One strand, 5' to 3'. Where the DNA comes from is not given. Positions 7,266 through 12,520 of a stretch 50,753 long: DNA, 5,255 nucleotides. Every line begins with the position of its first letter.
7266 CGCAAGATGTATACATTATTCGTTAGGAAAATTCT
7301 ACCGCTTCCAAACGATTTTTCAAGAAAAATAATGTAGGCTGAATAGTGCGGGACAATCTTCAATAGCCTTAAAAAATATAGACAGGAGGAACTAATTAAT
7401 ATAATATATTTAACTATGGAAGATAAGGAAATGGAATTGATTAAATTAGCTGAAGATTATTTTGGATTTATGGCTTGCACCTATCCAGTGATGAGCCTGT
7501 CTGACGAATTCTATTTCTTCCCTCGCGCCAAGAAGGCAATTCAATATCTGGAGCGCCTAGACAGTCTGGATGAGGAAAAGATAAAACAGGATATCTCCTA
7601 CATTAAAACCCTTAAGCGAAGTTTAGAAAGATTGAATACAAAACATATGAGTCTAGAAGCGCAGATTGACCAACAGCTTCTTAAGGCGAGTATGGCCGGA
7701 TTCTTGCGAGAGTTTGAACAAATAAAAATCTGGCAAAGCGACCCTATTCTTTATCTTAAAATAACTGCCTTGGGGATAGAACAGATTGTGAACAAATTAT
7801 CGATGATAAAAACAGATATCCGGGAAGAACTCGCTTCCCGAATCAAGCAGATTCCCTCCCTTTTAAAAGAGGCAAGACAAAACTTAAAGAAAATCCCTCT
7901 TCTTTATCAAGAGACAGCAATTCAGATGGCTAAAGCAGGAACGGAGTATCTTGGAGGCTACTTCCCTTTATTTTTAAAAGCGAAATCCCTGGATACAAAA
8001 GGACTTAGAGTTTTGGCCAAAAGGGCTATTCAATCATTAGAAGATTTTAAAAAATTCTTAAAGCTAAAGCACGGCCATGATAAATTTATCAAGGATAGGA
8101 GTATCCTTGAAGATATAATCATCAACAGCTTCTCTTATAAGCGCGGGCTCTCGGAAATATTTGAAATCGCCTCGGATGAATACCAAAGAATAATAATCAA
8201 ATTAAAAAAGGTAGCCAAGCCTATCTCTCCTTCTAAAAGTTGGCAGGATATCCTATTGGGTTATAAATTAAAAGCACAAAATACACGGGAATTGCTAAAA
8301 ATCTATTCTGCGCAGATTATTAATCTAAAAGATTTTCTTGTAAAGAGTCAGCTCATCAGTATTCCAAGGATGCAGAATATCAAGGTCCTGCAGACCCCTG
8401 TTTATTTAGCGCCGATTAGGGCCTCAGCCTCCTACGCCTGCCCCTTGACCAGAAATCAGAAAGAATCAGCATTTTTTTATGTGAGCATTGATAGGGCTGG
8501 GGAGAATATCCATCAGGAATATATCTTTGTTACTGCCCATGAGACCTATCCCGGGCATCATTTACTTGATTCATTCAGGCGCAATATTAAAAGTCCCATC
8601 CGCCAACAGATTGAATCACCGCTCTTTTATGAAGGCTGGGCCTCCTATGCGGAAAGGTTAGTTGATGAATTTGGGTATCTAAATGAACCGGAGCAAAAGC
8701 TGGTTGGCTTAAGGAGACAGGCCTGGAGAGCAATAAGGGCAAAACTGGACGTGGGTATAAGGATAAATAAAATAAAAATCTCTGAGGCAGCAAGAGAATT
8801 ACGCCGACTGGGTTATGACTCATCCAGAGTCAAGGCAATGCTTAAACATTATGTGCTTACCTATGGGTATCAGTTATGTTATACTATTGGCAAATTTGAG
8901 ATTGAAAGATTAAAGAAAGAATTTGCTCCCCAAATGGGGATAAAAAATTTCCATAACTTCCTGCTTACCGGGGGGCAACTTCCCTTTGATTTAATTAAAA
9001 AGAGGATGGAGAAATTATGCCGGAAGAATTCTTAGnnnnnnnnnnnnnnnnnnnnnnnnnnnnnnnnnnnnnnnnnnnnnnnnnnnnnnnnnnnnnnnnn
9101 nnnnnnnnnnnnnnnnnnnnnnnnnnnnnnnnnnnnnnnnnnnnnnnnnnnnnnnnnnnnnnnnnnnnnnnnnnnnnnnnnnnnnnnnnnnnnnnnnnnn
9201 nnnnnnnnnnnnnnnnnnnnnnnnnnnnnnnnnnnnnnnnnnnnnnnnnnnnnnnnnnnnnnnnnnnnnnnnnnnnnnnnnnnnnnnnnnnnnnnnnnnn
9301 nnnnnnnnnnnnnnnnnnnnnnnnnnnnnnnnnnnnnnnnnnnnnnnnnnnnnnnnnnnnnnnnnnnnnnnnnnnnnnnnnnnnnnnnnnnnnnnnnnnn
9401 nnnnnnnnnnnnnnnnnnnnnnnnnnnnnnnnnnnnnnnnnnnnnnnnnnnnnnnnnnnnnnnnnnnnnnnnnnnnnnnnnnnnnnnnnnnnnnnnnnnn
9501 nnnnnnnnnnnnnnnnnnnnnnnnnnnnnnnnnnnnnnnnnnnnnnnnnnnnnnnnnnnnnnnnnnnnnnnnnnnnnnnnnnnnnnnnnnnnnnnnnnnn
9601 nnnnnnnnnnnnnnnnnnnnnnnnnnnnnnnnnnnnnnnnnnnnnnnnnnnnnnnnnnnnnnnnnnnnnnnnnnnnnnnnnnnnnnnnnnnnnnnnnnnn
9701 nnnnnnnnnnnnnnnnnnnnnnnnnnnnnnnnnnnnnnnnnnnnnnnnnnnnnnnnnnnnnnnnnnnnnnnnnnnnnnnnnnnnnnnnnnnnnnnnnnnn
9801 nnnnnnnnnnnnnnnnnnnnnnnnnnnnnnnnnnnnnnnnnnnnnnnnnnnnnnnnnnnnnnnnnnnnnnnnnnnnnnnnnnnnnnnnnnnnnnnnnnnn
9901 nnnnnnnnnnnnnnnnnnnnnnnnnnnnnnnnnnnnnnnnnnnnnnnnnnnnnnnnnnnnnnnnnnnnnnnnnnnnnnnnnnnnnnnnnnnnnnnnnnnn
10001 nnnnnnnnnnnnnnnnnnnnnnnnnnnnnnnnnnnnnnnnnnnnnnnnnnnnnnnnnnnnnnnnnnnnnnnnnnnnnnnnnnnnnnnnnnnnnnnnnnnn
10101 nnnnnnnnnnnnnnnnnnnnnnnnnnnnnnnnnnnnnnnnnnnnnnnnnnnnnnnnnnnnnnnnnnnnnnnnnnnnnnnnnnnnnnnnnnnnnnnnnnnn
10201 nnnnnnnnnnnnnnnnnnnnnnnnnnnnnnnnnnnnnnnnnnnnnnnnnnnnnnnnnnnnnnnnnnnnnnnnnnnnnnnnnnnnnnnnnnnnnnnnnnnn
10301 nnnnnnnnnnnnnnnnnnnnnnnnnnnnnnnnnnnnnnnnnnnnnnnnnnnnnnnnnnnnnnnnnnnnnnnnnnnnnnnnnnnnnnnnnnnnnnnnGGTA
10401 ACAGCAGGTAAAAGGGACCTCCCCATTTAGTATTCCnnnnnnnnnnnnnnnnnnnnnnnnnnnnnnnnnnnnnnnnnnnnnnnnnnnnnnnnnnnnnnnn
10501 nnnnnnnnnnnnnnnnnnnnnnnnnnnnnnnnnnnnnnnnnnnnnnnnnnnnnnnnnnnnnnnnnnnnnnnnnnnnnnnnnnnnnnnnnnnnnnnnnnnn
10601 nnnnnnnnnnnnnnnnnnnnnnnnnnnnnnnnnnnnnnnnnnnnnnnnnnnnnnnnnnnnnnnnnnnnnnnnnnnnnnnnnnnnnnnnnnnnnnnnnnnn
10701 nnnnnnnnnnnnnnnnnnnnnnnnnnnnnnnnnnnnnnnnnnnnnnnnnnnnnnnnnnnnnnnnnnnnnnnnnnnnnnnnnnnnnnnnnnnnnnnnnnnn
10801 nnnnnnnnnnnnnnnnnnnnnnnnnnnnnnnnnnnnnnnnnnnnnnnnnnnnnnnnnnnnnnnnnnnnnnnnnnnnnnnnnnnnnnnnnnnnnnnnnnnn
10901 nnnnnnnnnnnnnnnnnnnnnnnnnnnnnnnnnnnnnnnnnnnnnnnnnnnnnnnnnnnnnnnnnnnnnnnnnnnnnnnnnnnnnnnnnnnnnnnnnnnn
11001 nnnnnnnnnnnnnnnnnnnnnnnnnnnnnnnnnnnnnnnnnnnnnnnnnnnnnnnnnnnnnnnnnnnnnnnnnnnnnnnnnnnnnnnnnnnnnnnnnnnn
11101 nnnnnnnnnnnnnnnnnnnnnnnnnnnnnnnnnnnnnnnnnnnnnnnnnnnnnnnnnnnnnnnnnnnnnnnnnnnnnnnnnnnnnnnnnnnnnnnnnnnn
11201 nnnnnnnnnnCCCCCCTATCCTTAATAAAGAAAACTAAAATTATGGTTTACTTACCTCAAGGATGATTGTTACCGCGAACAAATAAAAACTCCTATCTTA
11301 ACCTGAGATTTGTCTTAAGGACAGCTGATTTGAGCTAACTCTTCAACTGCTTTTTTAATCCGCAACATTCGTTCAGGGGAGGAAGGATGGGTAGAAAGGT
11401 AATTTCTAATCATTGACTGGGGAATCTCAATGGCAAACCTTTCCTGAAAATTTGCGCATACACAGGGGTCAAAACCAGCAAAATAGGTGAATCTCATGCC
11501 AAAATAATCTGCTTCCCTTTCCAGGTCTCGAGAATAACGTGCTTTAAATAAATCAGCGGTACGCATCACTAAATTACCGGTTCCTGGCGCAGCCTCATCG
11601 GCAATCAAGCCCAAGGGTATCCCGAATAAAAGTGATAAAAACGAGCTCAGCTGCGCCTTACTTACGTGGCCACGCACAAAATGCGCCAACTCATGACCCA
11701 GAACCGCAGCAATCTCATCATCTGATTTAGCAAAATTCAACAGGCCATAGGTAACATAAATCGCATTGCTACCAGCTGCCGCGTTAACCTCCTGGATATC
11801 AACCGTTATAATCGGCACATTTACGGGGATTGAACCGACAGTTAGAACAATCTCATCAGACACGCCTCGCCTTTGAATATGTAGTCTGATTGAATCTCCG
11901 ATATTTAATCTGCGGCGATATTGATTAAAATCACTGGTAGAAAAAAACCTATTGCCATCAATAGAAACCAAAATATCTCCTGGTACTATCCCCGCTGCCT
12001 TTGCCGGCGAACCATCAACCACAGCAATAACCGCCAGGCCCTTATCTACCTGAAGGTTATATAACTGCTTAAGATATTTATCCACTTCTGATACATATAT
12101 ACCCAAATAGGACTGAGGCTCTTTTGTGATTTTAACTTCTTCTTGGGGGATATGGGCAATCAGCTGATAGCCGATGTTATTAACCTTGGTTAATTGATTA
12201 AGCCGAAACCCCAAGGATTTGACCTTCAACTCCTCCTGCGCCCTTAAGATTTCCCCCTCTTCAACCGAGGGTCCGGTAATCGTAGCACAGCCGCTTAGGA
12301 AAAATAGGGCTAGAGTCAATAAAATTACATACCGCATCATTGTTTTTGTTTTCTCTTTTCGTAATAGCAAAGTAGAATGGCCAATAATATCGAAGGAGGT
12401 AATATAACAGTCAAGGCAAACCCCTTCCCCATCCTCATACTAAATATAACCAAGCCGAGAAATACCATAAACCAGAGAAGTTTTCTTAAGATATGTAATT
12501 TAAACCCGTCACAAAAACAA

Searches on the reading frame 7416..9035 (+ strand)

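Call 5: search_protein_families(library=pfam, proteins=[window:7416-9035:+], max_evalue=0.01)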
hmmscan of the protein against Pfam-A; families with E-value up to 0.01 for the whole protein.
window:7416-9035:+ (539 aa): 1 family
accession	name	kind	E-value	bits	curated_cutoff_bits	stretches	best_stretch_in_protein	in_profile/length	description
PF05960.17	DUF885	-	3.4e-54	185.8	32.4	1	46-531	14-532/532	Bacterial protein of unknown function (DUF885)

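Call 6: search_protein_families(library=ncbifam, proteins=[window:7416-9035:+], max_evalue=0.01)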
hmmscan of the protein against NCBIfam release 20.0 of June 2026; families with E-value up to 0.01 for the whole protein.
window:7416-9035:+ (539 aa): 0 families

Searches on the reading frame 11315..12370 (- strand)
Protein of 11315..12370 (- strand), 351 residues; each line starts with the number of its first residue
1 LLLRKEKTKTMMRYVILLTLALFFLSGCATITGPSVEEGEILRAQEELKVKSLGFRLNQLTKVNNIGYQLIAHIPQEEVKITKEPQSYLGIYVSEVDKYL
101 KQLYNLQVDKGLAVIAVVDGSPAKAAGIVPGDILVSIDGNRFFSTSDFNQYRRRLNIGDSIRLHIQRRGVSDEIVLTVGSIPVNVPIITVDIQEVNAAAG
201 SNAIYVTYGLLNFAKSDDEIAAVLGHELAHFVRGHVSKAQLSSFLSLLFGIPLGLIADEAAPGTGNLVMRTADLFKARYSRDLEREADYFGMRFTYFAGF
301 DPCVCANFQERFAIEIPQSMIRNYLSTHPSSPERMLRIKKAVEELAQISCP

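Call 40: search_protein_families(library=ncbifam, proteins=[window:11315-12370:-], max_evalue=1e-10)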
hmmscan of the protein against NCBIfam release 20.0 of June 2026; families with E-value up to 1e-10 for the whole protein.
window:11315-12370:- (351 aa): 5 families
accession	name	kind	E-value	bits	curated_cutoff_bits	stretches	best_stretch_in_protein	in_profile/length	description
TIGR02037.1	degP_htrA_DO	subfamily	1.8e-15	56.8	416.2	1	82-180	231-329/434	Do family serine endopeptidase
NF052400.1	M48_BAM_BepA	equivalog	2.6e-14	52.9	570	1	191-336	97-251/483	beta-barrel assembly-enhancing protease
NF040960.1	MamE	equivalog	7e-12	44.7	800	1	83-203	440-558/659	magnetosome formation protease MamE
NF052399.1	M48_lipo_LoiP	exception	4e-11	42.8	365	1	178-342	82-244/247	metalloprotease LoiP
NF047968.1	SerProtHtrA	equivalog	4.4e-11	42.8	470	1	80-174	258-353/357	serine protease HtrA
